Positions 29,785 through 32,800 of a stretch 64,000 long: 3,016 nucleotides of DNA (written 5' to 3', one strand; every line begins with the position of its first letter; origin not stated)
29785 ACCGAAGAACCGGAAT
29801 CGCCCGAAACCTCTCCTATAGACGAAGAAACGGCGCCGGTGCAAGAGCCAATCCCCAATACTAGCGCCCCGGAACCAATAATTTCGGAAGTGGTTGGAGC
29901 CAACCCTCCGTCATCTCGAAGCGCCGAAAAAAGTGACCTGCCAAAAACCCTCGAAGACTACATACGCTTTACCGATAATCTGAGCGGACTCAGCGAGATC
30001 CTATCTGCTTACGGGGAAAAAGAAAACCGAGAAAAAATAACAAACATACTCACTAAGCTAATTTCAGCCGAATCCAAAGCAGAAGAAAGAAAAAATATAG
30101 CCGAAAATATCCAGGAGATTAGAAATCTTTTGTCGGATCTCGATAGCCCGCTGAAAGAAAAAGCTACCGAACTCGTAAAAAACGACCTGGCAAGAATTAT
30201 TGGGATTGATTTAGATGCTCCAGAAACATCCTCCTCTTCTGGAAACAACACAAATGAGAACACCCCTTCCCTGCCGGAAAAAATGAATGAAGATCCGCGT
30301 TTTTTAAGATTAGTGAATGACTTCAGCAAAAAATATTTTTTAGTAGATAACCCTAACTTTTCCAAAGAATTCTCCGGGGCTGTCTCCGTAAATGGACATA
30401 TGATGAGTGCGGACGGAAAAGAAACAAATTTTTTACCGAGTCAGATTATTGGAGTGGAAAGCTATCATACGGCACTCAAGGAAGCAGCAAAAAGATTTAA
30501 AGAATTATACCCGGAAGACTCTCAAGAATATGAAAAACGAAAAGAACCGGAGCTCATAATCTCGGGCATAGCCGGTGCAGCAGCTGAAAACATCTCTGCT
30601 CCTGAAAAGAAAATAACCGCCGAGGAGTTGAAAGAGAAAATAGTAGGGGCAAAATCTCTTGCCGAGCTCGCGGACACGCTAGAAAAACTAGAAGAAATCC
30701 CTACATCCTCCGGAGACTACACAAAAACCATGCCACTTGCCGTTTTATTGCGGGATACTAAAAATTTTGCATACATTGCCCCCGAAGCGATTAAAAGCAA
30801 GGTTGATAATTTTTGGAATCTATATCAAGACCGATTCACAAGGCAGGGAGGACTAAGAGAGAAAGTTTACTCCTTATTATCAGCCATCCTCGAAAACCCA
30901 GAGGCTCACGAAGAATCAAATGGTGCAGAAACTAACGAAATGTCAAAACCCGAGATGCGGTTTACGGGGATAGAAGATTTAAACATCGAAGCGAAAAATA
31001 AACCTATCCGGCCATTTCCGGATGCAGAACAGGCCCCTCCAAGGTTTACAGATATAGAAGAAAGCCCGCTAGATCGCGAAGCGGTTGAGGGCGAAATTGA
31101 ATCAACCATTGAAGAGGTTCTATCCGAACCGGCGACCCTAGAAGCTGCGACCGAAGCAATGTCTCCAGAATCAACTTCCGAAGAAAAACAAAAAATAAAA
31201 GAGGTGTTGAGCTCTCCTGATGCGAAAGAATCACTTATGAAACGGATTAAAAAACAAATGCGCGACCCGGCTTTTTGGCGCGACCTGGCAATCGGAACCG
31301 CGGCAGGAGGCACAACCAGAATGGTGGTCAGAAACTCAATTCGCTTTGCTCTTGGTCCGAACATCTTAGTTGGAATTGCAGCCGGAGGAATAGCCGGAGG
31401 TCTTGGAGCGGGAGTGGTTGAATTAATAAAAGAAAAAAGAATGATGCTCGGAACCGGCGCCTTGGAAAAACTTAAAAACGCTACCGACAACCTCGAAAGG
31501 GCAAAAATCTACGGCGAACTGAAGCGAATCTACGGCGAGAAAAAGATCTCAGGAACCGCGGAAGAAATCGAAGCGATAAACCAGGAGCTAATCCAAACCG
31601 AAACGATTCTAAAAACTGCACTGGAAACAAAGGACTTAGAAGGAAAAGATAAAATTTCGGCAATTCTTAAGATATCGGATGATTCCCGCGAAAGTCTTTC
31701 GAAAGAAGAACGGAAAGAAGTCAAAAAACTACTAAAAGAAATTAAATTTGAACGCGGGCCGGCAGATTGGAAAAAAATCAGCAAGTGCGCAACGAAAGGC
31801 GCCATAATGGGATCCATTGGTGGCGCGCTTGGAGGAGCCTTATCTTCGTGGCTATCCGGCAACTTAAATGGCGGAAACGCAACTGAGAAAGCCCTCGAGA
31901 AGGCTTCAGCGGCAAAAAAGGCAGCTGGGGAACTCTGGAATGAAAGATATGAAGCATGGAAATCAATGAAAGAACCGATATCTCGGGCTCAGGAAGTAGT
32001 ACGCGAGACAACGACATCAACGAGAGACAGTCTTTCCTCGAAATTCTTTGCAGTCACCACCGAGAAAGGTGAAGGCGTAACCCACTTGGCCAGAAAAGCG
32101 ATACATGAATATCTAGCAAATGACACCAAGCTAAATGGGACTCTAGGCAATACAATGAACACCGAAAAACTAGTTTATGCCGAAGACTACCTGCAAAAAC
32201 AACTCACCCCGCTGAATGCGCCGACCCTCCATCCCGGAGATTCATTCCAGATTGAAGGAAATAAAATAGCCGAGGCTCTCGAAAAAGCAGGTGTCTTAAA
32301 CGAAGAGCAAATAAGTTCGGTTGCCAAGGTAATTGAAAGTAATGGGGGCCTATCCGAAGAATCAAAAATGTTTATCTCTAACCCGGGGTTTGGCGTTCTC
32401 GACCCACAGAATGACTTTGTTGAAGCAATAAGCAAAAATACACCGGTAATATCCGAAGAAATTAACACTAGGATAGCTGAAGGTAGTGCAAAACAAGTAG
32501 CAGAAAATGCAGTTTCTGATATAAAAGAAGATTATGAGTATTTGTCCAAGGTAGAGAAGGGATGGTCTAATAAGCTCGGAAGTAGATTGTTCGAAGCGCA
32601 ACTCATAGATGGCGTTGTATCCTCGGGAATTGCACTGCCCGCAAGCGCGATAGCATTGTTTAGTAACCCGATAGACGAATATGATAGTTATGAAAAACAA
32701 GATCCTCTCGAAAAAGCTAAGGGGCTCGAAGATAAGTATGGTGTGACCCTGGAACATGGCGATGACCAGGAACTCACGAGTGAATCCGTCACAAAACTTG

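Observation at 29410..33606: Giant 1291-aa acidic glycine-zipper protein plus a coupled 105-aa partner, directly after trpS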

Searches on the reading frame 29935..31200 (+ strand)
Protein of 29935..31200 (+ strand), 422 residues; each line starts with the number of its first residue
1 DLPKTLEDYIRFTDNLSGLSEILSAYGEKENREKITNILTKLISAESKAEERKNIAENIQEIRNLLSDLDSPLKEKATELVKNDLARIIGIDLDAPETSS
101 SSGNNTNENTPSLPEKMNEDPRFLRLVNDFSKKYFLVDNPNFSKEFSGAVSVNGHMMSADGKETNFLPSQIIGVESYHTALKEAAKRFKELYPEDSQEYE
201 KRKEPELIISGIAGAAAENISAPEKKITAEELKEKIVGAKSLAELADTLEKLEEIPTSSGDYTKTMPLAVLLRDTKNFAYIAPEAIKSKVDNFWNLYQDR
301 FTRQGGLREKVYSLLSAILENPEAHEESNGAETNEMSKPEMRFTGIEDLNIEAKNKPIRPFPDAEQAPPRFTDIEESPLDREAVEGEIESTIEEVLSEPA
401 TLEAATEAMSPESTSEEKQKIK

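Call 31: search_protein_families(library=pfam, proteins=[window:29935-31200:+], max_evalue=5)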
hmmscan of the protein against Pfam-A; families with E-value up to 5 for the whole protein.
window:29935-31200:+ (422 aa): 3 families
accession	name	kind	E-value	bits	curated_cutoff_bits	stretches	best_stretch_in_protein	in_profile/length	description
PF19775.4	DUF6261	-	0.0043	17.4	27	1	172-206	81-115/154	Family of unknown function (DUF6261)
PF01441.24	Lipoprotein_6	-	0.0079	16.7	27.8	1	35-85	66-116/170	Lipoprotein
PF10112.14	Halogen_Hydrol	-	0.045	14.2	29.8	1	35-87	131-183/191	5-bromo-4-chloroindolyl phosphate hydrolysis protein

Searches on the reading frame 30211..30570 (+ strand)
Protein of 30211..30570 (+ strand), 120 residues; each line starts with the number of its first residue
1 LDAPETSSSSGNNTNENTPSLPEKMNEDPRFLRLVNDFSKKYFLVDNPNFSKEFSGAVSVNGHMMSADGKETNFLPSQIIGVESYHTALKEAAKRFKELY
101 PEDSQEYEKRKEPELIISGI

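Call 97: search_solved_structures(query=A7, max_evalue=1)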
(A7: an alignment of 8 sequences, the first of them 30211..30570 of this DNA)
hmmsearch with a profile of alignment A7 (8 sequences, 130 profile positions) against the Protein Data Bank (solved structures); distinct sequences matched with E-value up to 1: 3.
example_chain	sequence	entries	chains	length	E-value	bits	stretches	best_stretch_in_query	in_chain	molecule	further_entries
6uek_A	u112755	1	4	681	0.15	15.3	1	18-74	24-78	Urocanate hydratase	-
2bl7_A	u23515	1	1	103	0.76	13.1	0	22-59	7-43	ENTEROCINE A IMMUNITY PROTEIN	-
2bl8_A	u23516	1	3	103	0.92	12.8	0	22-59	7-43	ENTEROCINE A IMMUNITY PROTEIN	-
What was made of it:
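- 30274..30531 (+): Module A, aa 289-374 (motif DPRF.............); also occurs as stand-alone 105-160-aa proteins and in other multidomain proteins. No PDB sequence match to its profile (call 97).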

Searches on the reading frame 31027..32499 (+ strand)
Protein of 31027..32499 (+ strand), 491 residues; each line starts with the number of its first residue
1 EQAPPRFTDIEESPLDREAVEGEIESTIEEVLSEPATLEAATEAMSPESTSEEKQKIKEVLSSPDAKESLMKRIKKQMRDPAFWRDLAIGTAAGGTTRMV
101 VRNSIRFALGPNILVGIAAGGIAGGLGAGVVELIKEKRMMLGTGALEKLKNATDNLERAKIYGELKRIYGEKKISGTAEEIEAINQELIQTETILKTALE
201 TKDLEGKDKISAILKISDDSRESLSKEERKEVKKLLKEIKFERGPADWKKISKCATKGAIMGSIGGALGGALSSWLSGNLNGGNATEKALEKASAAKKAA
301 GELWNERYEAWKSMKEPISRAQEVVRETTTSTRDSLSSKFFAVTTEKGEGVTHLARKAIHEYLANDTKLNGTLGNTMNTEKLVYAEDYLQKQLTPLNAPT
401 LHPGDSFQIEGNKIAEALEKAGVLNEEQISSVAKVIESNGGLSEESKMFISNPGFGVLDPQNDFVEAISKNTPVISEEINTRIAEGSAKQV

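Call 59: predict_structure(alignment_id=A3)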
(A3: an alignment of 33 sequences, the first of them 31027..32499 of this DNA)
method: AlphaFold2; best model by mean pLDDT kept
length: 491 residues; sequences in the alignment: 33
mean_pLDDT: 74.0   pTM: 0.43
mean pLDDT of the five models: 74.0, 71.2, 70.1, 68.6, 66.4
residues with pLDDT >= 90: 137; 70-90: 173; 50-70: 109; < 50: 72
segments of 3 or more residues with pLDDT < 50: 1-13, 90-127, 242-245, 281-286, 489-491
pLDDT, mean of each block of 10 residues (from residue 1): 42 56 79 79 76 87 87 80 62 35 32 32 45 56 80 92 89 80 91 89 77 73 79 76 56 63 61 60 48 51 65 67 79 92 95 96 92 76 97 77 95 97 97 97 93 86 87 71 60 36
secondary structure, 60 per line:
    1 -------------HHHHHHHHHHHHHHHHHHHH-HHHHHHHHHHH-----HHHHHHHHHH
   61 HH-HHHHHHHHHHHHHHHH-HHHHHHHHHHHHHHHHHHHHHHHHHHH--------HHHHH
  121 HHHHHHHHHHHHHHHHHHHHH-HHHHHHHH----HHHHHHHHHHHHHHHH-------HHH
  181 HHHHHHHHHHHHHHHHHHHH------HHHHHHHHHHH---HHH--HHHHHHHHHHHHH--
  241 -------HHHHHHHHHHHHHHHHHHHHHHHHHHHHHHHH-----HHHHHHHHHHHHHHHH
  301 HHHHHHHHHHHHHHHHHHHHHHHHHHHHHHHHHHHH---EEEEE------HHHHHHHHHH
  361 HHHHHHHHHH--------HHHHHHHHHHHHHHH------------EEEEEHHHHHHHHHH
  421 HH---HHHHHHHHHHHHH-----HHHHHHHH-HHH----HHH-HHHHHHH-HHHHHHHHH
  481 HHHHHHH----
elements in order: H14-33 H35-45 H51-62 H64-79 H81-107 H116-141 H143-150 H155-170 H178-200 H207-217 H226-238 H248-279 H285-336 E340-344 H351-370 H379-393 E406-410 H411-422 H426-438 H444-451 H464-470 H472-487
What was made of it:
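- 31027..32499 (+): Conserved family core, aa 540-1030. AF2 model pLDDT 74 (call 59).
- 31270..31344 (+): aa 621-645: Gly-rich juxtamembrane segment with conserved basic residues (R637; R641 is K/R in 96%); inferred first arm of a membrane hairpin or an interfacial helix. AF2 pLDDT is below 50 here (call 59).
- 31426..31785 (+): aa 673-792: basic (pI 9.2) helical domain between the zippers; predicted cytoplasmic. AF2 pLDDT 80-92 (call 59).
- AF2 confidence is below 50 in zipper region 1 (call 59).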

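Call 69: find_homologous_proteins(query=A3, max_evalue=0.00001)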
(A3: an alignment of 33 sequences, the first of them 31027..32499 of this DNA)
Query A3 (33 sequences) (491 aa, profile of the alignment): 7 proteins with E <= 0.00001 among 8000 candidates.
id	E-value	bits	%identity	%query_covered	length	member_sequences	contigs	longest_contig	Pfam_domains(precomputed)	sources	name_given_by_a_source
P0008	1.4e-187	644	32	100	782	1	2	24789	-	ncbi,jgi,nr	ncbi:hypothetical protein C4571_03225 [Candidatus Parcubacteria bacterium]|nr:MAG: hypothetical prot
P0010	4.8e-180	619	34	89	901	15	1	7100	-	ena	-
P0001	2.7e-143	498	100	100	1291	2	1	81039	-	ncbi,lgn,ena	-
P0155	4.2e-136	474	31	93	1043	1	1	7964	-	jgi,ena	-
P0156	3.8e-110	388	29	67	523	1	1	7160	-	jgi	jgi:hypothetical protein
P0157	1.3e-88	317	27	83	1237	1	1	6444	-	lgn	-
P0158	8.2e-70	255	25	82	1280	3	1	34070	-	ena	-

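Call 96: search_solved_structures(query=A3, max_evalue=1)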
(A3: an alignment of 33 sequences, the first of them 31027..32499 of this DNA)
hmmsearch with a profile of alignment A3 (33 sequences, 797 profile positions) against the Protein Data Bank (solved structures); distinct sequences matched with E-value up to 1: 33.
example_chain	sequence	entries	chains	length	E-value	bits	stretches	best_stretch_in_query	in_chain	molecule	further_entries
7umq_J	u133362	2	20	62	0.1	14.5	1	337-366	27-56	Major prion protein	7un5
3her_A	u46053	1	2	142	0.13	14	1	337-366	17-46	Major prion protein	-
3haf_A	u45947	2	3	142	0.14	14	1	337-366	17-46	Major prion protein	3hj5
2mv8_A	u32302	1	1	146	0.15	13.9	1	336-366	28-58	Major prion protein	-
2mv9_A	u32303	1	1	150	0.16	13.8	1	336-366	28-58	Major prion protein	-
2n53_A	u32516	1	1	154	0.16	13.8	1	336-366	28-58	Major prion protein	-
2k1d_A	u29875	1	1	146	0.17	13.7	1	337-366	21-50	Major prion protein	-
6k5x_A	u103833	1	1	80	0.19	13.5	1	230-288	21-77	UPF0335 protein CCNA_03428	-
6uur_A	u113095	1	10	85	0.21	13.4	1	337-366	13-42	Major prion protein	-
4yx2_A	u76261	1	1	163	0.28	13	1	337-366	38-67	Major prion protein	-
6fnv_A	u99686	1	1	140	0.3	12.9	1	337-366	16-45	Major prion protein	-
7qig_A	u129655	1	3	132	0.36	12.6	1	337-366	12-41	Major prion protein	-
8a00_A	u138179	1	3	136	0.37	12.6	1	337-366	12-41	Major prion protein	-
1b10_A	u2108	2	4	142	0.41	12.4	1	337-366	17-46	PROTEIN (PRION PROTEIN) | Major prion protein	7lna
3hes_A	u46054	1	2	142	0.43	12.4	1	337-366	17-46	Major prion protein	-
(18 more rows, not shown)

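Call 116: search_protein_families(library=pfam, alignment_id=A3, max_evalue=0.0001)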
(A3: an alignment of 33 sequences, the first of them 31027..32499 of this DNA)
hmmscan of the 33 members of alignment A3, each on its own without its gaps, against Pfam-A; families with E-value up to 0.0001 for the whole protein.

A. member 1, window:31027-32499:+ (491 aa): 0 families

B. families by the number of members that match (of 33 scanned): 2 families
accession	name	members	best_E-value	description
PF09851.14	SHOCT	1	2.9e-07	Short C-terminal domain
PF05120.17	GvpG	1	5.7e-05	Gas vesicle protein G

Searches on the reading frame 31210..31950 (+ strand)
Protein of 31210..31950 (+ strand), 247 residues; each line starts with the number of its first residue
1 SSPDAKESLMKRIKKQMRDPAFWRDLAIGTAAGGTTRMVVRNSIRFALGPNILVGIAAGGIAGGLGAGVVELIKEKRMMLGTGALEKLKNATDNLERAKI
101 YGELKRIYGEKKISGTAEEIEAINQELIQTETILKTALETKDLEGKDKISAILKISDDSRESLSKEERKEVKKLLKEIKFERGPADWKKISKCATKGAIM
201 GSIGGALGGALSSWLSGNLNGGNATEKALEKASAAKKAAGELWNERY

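Call 31: search_protein_families(library=pfam, proteins=[window:31210-31950:+], max_evalue=5)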
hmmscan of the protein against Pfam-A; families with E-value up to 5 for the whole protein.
window:31210-31950:+ (247 aa): 3 families
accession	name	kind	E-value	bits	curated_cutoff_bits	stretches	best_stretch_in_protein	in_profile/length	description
PF24465.1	Tri-helical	-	0.12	13.2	27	1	96-158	15-77/85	Tri-helical domain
PF14182.11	YgaB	-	1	10.3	27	1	85-137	13-66/77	YgaB-like protein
PF16494.10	Na_Ca_ex_C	-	1.3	9.9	25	1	101-198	6-100/137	C-terminal extension of sodium/calcium exchanger domain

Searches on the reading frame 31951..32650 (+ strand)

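Call 31: search_protein_families(library=pfam, proteins=[window:31951-32650:+], max_evalue=5)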
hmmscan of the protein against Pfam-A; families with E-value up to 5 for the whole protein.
window:31951-32650:+ (233 aa): 1 family
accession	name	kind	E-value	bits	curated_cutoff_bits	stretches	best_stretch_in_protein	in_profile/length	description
PF18544.7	Polo_box_3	-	0.21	12.6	34.2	1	168-207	41-80/97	Polo box domain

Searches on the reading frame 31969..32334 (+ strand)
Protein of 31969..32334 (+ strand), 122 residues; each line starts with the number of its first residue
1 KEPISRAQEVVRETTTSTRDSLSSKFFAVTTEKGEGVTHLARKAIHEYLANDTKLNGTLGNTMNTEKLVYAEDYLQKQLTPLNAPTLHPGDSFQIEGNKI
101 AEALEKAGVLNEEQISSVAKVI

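Call 39: search_protein_families(library=pfam, alignment_id=A2, max_evalue=0.01)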
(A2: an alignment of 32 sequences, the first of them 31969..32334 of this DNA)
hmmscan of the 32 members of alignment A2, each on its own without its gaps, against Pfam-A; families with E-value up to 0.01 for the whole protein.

A. member 1, window:31969-32334:+ (122 aa): 0 families

B. families by the number of members that match (of 32 scanned): 14 families
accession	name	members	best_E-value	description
PF09976.15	TPR_21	4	3.5e-05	Tetratricopeptide repeat-like domain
PF12685.13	SpoIIIAH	3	0.0025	SpoIIIAH-like protein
PF01807.25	Zn_ribbon_DnaG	1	5e-16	CHC2 zinc finger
PF06682.17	SARAF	1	0.00048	SOCE-associated regulatory factor of calcium homoeostasis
PF15012.11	DUF4519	1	0.00066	Domain of unknown function (DUF4519)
PF13624.11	SurA_N_3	1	0.001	SurA-like N-terminal domain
PF13371.12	TPR_9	1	0.0027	Tetratricopeptide repeat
PF22251.1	PFF1_TM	1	0.0058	Vacuolar membrane protease, transmembrane domain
PF22852.1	SoxE_N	1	0.0058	Sulfocyanin, N-terminal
PF08540.16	HMG_CoA_synt_C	1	0.0065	Hydroxymethylglutaryl-coenzyme A synthase C terminal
PF03672.18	UPF0154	1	0.007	Uncharacterised protein family (UPF0154)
PF03348.21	Serinc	1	0.0083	Serine incorporator (Serinc)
PF22770.2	POP1_C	1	0.0091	POP1 C-terminal domain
PF00257.24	Dehydrin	1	0.0099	Dehydrin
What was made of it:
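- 32014..32484 (+): 'KGEG' domain, aa 869-1025: beta-alpha-alpha-beta plus five helices, with near-invariant G887, G889, T891, R895, E925 and D926; predicted extracytoplasmic; no recognisable solved relative. No Pfam hit (call 39).
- On LysM peptidoglycan-binding domain (KGEG domain): No Pfam hit in 32 members (call 39).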

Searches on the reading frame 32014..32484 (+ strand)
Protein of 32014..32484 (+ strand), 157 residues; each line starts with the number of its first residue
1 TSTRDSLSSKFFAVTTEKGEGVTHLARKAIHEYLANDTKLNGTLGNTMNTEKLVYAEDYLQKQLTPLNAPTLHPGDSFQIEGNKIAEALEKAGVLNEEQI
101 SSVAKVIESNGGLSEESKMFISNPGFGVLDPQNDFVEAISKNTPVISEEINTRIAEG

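Call 81: predict_structure(alignment_id=A8)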
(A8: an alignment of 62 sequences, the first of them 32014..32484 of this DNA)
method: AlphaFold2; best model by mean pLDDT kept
length: 157 residues; sequences in the alignment: 62
mean_pLDDT: 92.0   pTM: 0.85
mean pLDDT of the five models: 92.0, 91.2, 91.1, 90.6, 90.2
residues with pLDDT >= 90: 122; 70-90: 26; 50-70: 9; < 50: 0
segments of 3 or more residues with pLDDT < 50: none
pLDDT, mean of each block of 10 residues (from residue 1): 90 97 96 95 91 98 79 95 97 98 97 95 91 96 75 81
secondary structure, 60 per line:
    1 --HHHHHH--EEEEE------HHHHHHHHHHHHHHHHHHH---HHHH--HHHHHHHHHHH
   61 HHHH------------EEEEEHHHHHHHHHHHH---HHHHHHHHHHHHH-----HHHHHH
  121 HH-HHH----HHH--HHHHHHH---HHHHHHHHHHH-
elements in order: H3-8 E11-15 H22-40 H44-47 H50-64 E77-81 H82-93 H97-109 H115-122 H136-142 H146-156
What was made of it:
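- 32014..32484 (+): AF2 pLDDT 92, pTM 0.85 (call 81).
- The KGEG domain model has pLDDT 92 (call 81).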

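Call 93: fold_search(model_id=the predicted structure, library=viral)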
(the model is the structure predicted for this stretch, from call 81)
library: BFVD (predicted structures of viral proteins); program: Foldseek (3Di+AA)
matches with E <= 10: 180; with E <= 0.001: 0
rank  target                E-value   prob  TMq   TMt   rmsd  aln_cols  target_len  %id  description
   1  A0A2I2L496            4.2e-01  0.11  0.19  0.10  18.6       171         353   15  Ankyrin-repeat protein [Orpheovirus IHUMI-LCC2]
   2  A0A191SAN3            1.0e+00  0.15  0.24  0.24  15.3       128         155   16  (no name in the UniProt tables at hand)
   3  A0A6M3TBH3            1.0e+00  0.10  0.21  0.27  15.2       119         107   18  (no name in the UniProt tables at hand)
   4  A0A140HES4            1.3e+00  0.06  0.19  0.09  22.3       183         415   17  Uncharacterized protein (Fragment) [Grange virus]
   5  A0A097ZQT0            1.4e+00  0.05  0.17  0.07  15.7       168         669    5  Minor coat protein [Tomato chlorosis virus]
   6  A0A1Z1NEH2            1.5e+00  0.10  0.23  0.09  12.1       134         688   15  Protein Rta [Common bottlenose dolphin gammaherpesvirus 1 strain Sarasota]
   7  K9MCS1                1.5e+00  0.08  0.18  0.11  14.3       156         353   12  (no name in the UniProt tables at hand)
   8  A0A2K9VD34            1.5e+00  0.06  0.18  0.21  15.8       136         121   15  Uncharacterized protein [Lactobacillus phage Semele]
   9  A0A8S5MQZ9            1.5e+00  0.05  0.14  0.13  19.8       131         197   16  DUF4376 domain-containing protein [Siphoviridae sp. ctA4S13]
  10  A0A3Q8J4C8            1.7e+00  0.12  0.23  0.09  12.3       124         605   14  BZIP transcription factor [Vombatid gammaherpesvirus 1]
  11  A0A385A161            1.8e+00  0.11  0.22  0.13  15.0       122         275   13  (no name in the UniProt tables at hand)
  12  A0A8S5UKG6            1.8e+00  0.05  0.14  0.08  17.5       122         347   15  Serine protease [Myoviridae sp. ctQf419]
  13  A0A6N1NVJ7            2.2e+00  0.06  0.18  0.16  15.2       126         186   13  Putative orfan [Tupanvirus soda lake]
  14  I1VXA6                2.7e+00  0.03  0.18  0.12  19.2       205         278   12  (no name in the UniProt tables at hand)
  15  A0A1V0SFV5            2.8e+00  0.13  0.26  0.21  14.8       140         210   11  Uncharacterized protein [Hokovirus HKV1]
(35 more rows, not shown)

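Call 94: search_solved_structures(query=A8, max_evalue=1)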
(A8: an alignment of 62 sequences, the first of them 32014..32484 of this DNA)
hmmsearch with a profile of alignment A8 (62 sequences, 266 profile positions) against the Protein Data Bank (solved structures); distinct sequences matched with E-value up to 1: 3.
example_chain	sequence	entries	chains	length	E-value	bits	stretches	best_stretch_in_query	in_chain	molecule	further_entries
21gi_A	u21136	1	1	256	0.059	16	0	179-239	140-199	A designed protein Three-twist Knot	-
8fjf_A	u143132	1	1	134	0.15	14.6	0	168-187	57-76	H10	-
3mlg_A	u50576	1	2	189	0.42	13.2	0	179-236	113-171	2X chimera of Helicobacter pylori protein HP0242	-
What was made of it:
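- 32014..32484 (+): No PDB sequence hit to its profile (call 94).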
